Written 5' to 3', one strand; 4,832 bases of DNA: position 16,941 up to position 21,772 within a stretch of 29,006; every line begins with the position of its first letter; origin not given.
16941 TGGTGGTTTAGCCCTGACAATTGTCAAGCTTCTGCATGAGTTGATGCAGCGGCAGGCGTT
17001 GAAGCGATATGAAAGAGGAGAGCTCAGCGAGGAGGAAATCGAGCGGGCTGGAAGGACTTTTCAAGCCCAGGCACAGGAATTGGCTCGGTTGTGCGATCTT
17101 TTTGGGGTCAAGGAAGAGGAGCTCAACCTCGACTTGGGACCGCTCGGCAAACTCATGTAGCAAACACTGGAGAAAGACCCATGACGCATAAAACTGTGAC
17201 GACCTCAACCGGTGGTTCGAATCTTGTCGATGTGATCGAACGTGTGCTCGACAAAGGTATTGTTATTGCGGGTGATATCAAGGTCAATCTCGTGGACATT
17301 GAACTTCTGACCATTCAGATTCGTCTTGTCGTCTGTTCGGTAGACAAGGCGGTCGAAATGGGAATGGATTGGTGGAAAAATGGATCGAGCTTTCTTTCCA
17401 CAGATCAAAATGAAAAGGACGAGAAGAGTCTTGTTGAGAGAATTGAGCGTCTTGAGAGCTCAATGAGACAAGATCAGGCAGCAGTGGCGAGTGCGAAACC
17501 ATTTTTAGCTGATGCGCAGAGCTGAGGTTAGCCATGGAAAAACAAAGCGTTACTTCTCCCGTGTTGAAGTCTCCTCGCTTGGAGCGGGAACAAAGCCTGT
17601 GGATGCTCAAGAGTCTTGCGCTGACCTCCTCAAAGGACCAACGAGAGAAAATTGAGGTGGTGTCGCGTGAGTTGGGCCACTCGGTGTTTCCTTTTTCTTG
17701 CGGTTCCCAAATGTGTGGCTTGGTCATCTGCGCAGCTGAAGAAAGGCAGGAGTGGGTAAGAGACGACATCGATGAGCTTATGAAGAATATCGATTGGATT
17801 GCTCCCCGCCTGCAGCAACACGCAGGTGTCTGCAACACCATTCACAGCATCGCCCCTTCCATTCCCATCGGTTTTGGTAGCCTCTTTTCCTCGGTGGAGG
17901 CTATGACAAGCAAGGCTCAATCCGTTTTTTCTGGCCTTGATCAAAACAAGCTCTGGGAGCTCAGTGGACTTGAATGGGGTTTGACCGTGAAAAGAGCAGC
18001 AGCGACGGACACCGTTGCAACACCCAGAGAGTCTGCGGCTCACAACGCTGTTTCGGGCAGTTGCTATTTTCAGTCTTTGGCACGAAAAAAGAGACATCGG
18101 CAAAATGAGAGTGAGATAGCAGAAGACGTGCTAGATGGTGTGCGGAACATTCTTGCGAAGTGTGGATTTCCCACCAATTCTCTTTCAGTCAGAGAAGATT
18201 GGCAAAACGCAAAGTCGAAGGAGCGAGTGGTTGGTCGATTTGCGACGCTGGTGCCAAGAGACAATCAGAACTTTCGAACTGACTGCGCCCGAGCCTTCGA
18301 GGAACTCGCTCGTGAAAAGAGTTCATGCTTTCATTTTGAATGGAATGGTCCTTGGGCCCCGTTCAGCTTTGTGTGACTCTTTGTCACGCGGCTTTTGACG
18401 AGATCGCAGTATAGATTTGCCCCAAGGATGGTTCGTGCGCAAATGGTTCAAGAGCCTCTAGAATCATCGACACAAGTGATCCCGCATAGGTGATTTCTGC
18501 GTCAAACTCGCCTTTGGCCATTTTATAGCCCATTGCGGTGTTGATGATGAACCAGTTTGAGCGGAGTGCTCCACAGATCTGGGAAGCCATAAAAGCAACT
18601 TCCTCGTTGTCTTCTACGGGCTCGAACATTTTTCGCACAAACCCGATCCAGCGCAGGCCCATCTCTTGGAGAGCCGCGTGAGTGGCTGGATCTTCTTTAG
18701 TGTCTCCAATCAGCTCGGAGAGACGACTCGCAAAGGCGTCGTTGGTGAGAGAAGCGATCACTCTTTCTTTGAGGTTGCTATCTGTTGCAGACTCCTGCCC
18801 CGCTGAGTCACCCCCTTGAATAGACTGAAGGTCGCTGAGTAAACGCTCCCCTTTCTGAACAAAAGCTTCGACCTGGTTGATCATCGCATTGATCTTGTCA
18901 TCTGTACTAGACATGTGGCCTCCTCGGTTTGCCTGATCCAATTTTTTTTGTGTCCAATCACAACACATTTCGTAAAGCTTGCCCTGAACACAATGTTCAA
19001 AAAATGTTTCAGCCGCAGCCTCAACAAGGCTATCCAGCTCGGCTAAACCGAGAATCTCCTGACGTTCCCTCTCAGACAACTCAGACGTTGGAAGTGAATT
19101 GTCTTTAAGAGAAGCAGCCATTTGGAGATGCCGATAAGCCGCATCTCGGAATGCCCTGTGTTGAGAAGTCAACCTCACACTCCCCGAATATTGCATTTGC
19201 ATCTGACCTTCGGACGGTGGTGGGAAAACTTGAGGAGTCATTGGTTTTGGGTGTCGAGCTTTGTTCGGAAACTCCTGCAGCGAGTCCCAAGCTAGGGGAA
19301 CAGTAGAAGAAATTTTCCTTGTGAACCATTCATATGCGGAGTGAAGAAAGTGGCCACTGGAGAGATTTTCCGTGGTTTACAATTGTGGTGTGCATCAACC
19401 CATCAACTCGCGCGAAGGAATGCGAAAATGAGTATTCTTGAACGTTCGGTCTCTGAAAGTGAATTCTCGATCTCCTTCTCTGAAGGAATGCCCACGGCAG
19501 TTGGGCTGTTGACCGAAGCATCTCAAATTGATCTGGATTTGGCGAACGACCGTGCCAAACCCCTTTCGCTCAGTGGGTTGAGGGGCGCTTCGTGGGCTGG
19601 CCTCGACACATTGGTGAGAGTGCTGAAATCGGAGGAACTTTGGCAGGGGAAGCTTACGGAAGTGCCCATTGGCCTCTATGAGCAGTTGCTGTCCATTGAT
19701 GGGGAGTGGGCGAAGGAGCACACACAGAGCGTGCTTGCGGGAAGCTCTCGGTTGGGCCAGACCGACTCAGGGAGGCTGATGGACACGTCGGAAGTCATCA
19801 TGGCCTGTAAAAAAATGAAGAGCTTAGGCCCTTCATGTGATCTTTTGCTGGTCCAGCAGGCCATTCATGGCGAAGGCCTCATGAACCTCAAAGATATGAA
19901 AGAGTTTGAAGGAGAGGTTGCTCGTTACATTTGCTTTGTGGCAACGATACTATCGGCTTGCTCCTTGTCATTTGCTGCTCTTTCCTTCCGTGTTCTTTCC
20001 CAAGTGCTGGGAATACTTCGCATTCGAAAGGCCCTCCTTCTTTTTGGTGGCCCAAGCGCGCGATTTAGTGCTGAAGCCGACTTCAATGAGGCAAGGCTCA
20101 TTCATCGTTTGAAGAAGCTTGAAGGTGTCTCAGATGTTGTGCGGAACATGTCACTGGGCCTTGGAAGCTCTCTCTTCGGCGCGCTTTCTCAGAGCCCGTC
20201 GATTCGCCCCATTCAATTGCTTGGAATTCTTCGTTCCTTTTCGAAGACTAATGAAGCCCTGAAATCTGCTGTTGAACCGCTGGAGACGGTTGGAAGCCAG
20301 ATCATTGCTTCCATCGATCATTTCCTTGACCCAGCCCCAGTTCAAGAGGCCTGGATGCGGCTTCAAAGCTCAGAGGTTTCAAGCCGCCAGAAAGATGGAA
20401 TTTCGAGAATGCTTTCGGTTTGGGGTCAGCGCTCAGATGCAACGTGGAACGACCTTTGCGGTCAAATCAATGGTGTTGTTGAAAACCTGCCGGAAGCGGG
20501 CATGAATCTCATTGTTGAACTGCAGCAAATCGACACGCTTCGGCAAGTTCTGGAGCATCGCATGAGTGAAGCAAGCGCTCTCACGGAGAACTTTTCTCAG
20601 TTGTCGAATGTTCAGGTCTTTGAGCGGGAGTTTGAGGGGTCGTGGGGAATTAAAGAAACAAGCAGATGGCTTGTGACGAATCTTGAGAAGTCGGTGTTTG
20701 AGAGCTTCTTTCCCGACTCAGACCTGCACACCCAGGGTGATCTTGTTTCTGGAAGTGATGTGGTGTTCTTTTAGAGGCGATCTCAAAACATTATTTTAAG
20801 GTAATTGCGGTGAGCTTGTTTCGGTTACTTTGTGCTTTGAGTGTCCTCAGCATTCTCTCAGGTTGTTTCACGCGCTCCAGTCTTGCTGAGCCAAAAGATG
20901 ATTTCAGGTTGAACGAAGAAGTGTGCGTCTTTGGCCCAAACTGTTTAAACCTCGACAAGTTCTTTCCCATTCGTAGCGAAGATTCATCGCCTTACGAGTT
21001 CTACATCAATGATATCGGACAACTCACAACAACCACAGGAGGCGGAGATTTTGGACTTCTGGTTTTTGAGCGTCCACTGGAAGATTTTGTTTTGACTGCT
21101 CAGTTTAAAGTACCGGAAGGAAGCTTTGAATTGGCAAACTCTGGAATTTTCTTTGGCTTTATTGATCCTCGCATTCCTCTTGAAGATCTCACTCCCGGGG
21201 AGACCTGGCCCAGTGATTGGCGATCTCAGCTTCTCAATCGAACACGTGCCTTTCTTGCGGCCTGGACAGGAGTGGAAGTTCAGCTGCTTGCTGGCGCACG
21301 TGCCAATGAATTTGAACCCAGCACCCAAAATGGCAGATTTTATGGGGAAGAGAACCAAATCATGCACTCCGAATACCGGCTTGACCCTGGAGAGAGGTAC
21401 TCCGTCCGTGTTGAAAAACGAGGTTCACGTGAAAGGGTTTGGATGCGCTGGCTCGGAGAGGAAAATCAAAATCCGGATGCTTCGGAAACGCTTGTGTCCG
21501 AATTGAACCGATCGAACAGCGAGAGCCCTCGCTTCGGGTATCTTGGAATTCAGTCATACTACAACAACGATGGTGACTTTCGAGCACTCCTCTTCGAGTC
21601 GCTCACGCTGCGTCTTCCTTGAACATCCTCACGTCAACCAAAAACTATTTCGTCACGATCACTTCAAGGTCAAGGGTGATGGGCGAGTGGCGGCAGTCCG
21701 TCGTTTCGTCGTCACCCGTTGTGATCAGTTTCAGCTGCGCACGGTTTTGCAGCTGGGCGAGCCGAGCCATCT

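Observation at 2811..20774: Candidate light-controlled buoyancy system: PYP, chromophore enzymes, CheA-like kinase and gas vesicles in one locus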

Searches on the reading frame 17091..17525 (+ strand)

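Call 4: search_protein_families(library=pfam, proteins=[window:17091-17525:+], max_evalue=0.01)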
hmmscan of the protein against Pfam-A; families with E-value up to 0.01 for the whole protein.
window:17091-17525:+ (144 aa): 1 family
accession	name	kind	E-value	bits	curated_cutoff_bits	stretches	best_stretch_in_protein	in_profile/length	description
PF00741.23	Gas_vesicle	-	7.9e-16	58.4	25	1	44-82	1-39/39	Gas vesicle protein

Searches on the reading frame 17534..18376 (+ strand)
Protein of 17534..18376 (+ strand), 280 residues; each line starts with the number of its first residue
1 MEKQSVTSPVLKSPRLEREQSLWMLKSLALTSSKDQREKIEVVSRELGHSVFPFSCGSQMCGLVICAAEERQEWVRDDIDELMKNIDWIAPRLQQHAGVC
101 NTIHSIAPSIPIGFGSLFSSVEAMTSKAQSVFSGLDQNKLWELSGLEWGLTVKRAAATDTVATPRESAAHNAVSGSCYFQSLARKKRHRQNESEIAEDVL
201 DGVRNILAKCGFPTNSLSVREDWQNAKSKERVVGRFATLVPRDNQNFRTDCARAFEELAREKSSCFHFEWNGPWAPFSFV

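Call 4: search_protein_families(library=pfam, proteins=[window:17534-18376:+], max_evalue=0.01)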
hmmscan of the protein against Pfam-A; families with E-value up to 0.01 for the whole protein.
window:17534-18376:+ (280 aa): 1 family
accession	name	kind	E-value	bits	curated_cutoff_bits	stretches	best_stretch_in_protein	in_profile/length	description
PF06386.16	GvpL_GvpF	-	2.3e-13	51.2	23.6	1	80-280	55-244/245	Gas vesicle synthesis protein GvpL/GvpF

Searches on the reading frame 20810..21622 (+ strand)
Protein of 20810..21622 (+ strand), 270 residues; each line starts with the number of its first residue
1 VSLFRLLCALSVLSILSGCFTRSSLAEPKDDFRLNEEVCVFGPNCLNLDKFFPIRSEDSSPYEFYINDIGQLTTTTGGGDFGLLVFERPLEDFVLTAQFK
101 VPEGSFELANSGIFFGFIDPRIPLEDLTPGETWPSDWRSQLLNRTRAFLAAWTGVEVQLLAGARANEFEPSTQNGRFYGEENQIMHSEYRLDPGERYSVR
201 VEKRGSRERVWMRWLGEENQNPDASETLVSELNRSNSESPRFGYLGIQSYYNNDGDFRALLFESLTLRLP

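Call 5: search_protein_families(library=pfam, proteins=[window:20810-21622:+], max_evalue=0.01)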
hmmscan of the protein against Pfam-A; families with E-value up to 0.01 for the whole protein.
window:20810-21622:+ (270 aa): 1 family
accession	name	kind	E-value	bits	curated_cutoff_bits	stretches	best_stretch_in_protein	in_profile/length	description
PF06439.18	3keto-disac_hyd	-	1.5e-08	35.3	26.8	1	65-212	27-143/187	3-keto-disaccharide hydrolase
